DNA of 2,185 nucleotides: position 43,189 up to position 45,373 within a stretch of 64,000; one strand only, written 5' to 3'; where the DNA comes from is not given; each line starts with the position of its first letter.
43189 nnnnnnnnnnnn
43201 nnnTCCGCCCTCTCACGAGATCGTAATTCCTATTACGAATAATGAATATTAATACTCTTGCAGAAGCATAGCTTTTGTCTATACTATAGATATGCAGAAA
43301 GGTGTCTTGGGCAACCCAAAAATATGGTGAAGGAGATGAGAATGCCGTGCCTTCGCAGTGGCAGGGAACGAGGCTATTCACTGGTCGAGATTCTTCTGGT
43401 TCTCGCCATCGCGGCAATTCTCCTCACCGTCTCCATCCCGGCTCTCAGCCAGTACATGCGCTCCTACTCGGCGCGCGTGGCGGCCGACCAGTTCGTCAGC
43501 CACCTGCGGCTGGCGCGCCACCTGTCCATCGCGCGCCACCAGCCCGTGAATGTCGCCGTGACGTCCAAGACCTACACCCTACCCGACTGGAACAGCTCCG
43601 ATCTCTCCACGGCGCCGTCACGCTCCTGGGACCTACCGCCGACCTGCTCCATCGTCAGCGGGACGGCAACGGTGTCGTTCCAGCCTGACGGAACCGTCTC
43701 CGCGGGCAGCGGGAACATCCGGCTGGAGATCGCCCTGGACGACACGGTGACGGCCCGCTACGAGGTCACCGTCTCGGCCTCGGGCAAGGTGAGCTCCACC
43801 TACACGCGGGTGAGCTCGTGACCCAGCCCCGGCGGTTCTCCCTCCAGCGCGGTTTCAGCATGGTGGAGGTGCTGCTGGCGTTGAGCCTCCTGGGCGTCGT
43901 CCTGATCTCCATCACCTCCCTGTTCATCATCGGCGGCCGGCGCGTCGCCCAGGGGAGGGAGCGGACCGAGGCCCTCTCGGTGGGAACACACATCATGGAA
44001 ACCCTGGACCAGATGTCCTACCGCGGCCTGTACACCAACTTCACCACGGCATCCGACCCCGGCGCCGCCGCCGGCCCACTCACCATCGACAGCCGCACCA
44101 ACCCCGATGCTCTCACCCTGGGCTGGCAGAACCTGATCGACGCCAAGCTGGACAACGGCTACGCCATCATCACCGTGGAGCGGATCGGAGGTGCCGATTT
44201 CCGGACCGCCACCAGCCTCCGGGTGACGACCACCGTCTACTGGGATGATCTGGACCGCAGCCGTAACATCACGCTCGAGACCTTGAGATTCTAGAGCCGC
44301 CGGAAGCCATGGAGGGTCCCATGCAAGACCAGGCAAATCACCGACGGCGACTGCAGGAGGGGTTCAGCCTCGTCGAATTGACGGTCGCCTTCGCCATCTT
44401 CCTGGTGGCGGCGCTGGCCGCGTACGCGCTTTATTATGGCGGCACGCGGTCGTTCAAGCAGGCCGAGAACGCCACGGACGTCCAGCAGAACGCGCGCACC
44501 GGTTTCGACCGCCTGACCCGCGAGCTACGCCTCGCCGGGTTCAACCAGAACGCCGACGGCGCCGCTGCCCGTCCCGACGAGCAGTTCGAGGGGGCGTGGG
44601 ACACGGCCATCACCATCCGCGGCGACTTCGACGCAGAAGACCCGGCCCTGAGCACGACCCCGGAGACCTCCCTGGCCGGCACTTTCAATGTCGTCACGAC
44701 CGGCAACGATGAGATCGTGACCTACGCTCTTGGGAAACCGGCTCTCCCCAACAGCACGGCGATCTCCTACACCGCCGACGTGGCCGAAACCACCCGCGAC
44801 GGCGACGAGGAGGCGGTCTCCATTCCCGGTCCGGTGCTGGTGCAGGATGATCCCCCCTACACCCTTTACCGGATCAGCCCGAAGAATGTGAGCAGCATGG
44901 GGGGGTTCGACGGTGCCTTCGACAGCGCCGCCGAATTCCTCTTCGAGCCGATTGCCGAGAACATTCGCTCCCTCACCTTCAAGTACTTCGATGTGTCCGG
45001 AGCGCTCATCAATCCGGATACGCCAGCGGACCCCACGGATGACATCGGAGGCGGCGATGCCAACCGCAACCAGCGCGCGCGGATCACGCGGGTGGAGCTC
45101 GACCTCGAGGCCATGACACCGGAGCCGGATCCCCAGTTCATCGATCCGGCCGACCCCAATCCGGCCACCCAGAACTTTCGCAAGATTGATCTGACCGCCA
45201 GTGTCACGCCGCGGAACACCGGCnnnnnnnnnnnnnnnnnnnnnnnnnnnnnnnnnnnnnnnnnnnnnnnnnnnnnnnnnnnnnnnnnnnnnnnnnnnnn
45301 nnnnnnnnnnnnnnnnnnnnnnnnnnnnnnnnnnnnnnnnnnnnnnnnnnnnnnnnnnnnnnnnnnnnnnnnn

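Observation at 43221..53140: Six-gene module coupling a minor-(pseudo)pilin quartet to a tandem-PilZ glycan synthase and a TPR/beta-barrel exporter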

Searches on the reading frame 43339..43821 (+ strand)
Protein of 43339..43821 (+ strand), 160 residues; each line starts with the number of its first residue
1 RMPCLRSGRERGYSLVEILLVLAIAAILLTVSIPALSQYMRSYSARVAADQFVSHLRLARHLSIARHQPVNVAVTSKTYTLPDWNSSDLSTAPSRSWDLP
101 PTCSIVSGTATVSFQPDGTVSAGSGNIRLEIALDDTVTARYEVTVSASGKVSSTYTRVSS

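Call 9: search_protein_families(library=pfam, proteins=[window:43339-43821:+], max_evalue=0.1)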
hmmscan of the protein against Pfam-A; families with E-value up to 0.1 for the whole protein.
window:43339-43821:+ (160 aa): 3 families
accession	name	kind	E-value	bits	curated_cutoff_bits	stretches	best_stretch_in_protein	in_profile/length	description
PF12019.13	GspH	-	8.2e-10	39.6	21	1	48-149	1-108/108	Type II transport protein GspH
PF07963.17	N_methyl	-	7.3e-06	25.8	21.2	1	9-31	3-25/27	Prokaryotic N-terminal methylation motif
PF18540.6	DUF5626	-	0.091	13.6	26.7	0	116-157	28-69/120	Domain of unknown function (DUF5626)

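Call 10: search_protein_families(library=ncbifam, proteins=[window:43339-43821:+], max_evalue=0.1)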
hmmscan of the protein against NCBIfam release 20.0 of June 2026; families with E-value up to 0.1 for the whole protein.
window:43339-43821:+ (160 aa): 17 families
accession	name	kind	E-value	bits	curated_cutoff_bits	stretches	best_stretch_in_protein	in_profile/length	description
NF040982.1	ComGD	equivalog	7.2e-12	45.9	70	1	10-129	1-118/139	competence type IV pilus minor pilin ComGD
NF047827.1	T3SSXpsH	equivalog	1.2e-09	38.1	160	1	11-131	1-121/145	type II secretion system protein XpsH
TIGR01708.2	typeII_sec_gspH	equivalog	9.7e-09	35.4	80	1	10-87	1-78/169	type II secretion system minor pseudopilin GspH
TIGR02596.1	TIGR02596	subfamily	4.8e-08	33.3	70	1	14-73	2-61/196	Verru_Chthon cassette protein D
NF007862.0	PRK10574.1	equivalog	9.7e-06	25.8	138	1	9-42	3-36/145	prepilin peptidase-dependent pilin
TIGR02532.1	IV_pilin_GFxxxE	domain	4.1e-05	23.3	16.3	1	11-31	2-22/24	prepilin-type N-terminal cleavage/methylation domain-containing protein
NF041775.1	typeIV_PilA_Myxo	equivalog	8.3e-05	22.7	400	1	8-39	8-39/214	type IV pilin protein PilA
NF041013.1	T4P_ComGE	equivalog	0.00024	21.1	49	1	11-41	4-34/83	competence type IV pilus minor pilin ComGE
NF040999.1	pilin_ComGC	equivalog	0.00028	21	75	1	11-40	2-31/84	competence type IV pilus major pilin ComGC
NF007800.0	PRK10506.1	equivalog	0.00093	19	158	1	9-73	7-71/163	prepilin peptidase-dependent protein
NF007848.0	PRK10557.1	equivalog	0.0044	16.4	120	1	8-54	8-57/192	prepilin peptidase-dependent protein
NF007660.0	PRK10332.1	equivalog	0.013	16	86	1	9-51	7-45/107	prepilin-type N-terminal cleavage/methylation domain-containing protein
NF047828.1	T3SSXpsI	equivalog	0.016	15.2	150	1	11-42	2-33/132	type II secretion system protein XpsI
TIGR01710.1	typeII_sec_gspG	equivalog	0.021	14.9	88.85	1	11-51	1-41/134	type II secretion system major pseudopilin GspG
NF041002.1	pilin_ComGF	equivalog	0.064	13.5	80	1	10-43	1-34/139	competence type IV pilus minor pilin ComGF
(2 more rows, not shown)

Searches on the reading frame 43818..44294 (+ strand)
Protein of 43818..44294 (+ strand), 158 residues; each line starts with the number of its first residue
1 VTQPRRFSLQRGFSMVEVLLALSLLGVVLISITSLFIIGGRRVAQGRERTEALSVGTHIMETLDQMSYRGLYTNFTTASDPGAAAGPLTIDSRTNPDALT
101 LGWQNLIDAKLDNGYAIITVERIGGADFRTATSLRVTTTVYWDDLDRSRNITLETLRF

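Call 9: search_protein_families(library=pfam, proteins=[window:43818-44294:+], max_evalue=0.1)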
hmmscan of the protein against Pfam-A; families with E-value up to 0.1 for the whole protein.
window:43818-44294:+ (158 aa): 1 family
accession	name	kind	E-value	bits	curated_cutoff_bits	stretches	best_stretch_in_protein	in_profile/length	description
PF07963.17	N_methyl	-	1.9e-05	24.5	21.2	1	10-32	4-26/27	Prokaryotic N-terminal methylation motif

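Call 10: search_protein_families(library=ncbifam, proteins=[window:43818-44294:+], max_evalue=0.1)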
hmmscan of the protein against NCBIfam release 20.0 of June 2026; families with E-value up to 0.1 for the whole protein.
window:43818-44294:+ (158 aa): 8 families
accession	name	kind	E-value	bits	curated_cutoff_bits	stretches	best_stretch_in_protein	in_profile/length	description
TIGR02523.1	type_IV_pilV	equivalog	2.1e-06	28.3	52.2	1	10-142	1-138/139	type IV pilus modification protein PilV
TIGR02532.1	IV_pilin_GFxxxE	domain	7.7e-05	22.4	16.3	1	10-29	1-20/24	prepilin-type N-terminal cleavage/methylation domain-containing protein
NF041013.1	T4P_ComGE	equivalog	0.00047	20.2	49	1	11-62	4-55/83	competence type IV pilus minor pilin ComGE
NF047828.1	T3SSXpsI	equivalog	0.0018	18.3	150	1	10-53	1-44/132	type II secretion system protein XpsI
NF007848.0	PRK10557.1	equivalog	0.0026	17.1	120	1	10-36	10-36/192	prepilin peptidase-dependent protein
NF041002.1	pilin_ComGF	equivalog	0.0098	16.1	80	1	10-43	1-34/139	competence type IV pilus minor pilin ComGF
NF007660.0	PRK10332.1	equivalog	0.013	16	86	1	8-32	6-30/107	prepilin-type N-terminal cleavage/methylation domain-containing protein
TIGR01707.1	gspI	equivalog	0.022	15.2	44.35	1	12-37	1-26/101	type II secretion system minor pseudopilin GspI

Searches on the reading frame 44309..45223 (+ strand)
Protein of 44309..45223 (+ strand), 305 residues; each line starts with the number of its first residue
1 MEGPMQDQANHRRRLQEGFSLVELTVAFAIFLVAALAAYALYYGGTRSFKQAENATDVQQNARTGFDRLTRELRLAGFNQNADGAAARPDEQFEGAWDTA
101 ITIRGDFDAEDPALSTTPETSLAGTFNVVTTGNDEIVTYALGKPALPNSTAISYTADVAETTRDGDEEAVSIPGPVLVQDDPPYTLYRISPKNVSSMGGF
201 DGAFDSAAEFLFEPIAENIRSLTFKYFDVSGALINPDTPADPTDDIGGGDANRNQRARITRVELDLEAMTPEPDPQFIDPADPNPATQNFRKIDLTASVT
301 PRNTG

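Call 82: search_solved_structures(query=A6, max_evalue=10)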
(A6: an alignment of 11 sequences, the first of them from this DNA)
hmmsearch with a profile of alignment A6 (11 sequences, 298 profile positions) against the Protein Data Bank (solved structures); distinct sequences matched with E-value up to 10: 10.
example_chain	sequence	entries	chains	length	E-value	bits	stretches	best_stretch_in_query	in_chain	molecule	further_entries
9egp_A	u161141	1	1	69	0.0011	21.2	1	8-49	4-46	Geopilin domain 1 protein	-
7tgg_A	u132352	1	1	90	0.0049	19.1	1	7-48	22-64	Geopilin domain 1 protein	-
9laa_A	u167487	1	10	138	0.026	16.7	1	6-40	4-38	Type IV pilin protein PilA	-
3gyg_A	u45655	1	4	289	0.35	13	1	114-152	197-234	NTD biosynthesis operon putative hydrolase ntdB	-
2wp7_A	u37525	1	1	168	0.36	13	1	87-134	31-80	PPPDE PEPTIDASE DOMAIN-CONTAINING PROTEIN 2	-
4puf_A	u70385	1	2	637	0.67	12.1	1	24-73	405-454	E3 ubiquitin-protein ligase SlrP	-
2m7g_A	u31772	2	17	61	0.78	11.9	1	15-48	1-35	Geopilin domain 1 protein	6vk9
5was_B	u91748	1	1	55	0.85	11.7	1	244-276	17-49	Homoserine kinase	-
1pf5_A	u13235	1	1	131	1.1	11.3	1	52-99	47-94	Hypothetical protein yjgH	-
9lab_B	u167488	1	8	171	2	10.5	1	10-34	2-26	MSHA major pilin subunit MshA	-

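Call 83: search_protein_families(library=pfam, alignment_id=A6, max_evalue=1)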
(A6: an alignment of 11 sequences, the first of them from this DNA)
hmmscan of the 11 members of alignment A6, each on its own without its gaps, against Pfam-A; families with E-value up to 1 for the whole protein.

A. member 1, seq(305 aa): 1 family
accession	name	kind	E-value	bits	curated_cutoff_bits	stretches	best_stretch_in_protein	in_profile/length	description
PF07963.17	N_methyl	-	1.8e-06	27.7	21.2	1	13-39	1-27/27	Prokaryotic N-terminal methylation motif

B. families by the number of members that match (of 11 scanned): 9 families
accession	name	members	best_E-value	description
PF07963.17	N_methyl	10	9.9e-10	Prokaryotic N-terminal methylation motif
PF15050.11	SCIMP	1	0.012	SCIMP protein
PF16447.10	DUF5044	1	0.026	Domain of unknown function (DUF5044)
PF14594.13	Sipho_Gp37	1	0.037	Siphovirus ReqiPepy6 Gp37-like protein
PF13663.11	DUF4148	1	0.056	Domain of unknown function (DUF4148)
PF25686.1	Betaherpes_U91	1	0.073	Betaherpesvirus U91 protein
PF05984.18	Cytomega_UL20A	1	0.084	Cytomegalovirus UL20A protein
PF00364.28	Biotin_lipoyl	1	0.15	Biotin-requiring enzyme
PF23922.1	DUF7261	1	0.25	Family of unknown function (DUF7261)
